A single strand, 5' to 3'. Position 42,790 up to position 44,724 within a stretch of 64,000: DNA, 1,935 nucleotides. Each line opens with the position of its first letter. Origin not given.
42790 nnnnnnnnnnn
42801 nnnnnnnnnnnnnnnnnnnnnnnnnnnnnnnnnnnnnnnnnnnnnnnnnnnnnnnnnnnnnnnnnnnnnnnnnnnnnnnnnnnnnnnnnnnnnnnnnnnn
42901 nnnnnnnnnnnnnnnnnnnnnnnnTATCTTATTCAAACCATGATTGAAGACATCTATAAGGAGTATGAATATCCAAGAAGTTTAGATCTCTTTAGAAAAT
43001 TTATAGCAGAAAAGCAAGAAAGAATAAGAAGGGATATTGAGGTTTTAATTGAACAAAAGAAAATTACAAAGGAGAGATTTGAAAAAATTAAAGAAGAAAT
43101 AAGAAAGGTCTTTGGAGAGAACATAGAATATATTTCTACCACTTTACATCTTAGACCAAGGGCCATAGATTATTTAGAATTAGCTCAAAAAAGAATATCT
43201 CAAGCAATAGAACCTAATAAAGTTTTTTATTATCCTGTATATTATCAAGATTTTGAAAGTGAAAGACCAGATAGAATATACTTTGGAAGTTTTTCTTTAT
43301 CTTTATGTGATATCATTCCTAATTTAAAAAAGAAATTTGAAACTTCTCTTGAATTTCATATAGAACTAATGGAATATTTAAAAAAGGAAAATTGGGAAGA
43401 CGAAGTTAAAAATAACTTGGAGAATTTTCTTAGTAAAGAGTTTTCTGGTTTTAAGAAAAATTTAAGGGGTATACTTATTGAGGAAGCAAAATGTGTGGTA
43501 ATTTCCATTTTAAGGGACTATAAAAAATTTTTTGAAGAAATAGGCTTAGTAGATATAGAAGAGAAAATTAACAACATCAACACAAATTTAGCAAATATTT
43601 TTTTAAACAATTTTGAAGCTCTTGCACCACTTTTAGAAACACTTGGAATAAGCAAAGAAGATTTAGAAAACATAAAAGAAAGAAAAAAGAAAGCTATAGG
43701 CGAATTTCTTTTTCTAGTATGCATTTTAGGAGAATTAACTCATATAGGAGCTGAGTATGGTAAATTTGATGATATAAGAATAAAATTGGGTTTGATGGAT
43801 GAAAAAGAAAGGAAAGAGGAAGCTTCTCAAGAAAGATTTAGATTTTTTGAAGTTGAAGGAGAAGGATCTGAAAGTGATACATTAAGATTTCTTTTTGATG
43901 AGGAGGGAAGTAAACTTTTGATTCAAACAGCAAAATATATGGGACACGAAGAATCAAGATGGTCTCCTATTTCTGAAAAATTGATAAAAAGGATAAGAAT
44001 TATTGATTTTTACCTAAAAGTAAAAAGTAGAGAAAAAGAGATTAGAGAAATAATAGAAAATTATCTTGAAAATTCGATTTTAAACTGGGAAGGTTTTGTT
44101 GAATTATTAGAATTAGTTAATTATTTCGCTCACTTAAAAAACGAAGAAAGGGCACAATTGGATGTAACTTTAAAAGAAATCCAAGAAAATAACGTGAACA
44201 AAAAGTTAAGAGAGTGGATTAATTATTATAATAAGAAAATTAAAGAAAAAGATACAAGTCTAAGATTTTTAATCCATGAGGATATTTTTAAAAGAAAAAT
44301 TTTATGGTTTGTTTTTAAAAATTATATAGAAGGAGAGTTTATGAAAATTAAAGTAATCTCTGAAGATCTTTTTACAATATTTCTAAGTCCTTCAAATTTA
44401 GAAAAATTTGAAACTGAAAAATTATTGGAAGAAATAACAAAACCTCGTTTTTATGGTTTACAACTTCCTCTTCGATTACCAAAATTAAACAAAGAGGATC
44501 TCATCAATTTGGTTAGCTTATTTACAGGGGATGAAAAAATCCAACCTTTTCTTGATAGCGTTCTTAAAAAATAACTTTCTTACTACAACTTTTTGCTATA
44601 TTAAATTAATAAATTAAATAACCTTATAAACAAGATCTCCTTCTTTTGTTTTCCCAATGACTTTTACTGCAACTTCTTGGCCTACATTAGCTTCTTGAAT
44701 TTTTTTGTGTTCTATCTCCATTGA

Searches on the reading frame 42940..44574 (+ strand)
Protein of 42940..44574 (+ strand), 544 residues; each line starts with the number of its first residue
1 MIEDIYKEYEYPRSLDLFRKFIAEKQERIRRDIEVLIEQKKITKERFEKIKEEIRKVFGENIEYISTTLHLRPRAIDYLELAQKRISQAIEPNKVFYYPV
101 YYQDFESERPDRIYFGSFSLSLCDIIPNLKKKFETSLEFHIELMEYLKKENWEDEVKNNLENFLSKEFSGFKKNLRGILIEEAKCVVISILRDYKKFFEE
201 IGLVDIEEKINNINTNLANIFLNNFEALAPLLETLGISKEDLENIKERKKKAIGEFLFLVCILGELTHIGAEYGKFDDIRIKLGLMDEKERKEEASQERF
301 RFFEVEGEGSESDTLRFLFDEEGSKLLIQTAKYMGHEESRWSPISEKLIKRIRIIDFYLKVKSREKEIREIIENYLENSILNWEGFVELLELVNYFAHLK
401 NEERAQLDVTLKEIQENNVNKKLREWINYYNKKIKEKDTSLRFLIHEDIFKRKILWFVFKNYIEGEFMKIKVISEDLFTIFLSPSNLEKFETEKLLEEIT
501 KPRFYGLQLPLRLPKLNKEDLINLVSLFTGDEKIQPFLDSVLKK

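Call 7: search_protein_families(library=pfam, proteins=[window:42940-44574:+], max_evalue=0.001)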
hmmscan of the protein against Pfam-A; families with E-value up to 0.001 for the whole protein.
window:42940-44574:+ (544 aa): 0 families

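Call 85: search_protein_families(library=pfam, proteins=[window:42940-44574:+], max_evalue=1)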
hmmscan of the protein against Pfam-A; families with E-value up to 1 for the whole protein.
window:42940-44574:+ (544 aa): 5 families
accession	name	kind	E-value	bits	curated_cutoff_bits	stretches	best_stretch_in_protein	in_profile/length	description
PF07063.19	HGLS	-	0.025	14.3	25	1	16-114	292-383/386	2-oxoadipate dioxygenase/decarboxylase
PF08646.16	Rep_fac-A_C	-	0.059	13.6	28.5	0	317-368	70-121/146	Replication factor-A C terminal domain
PF06020.16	Roughex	-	0.12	11.7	25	1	25-95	54-124/379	Drosophila roughex protein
PF24852.1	DUF7726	-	0.23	12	26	0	27-49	8-30/73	Domain of unknown function (DUF7726)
PF03646.20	FlaG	-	0.33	11.6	23.8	1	408-449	19-60/101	FlaG protein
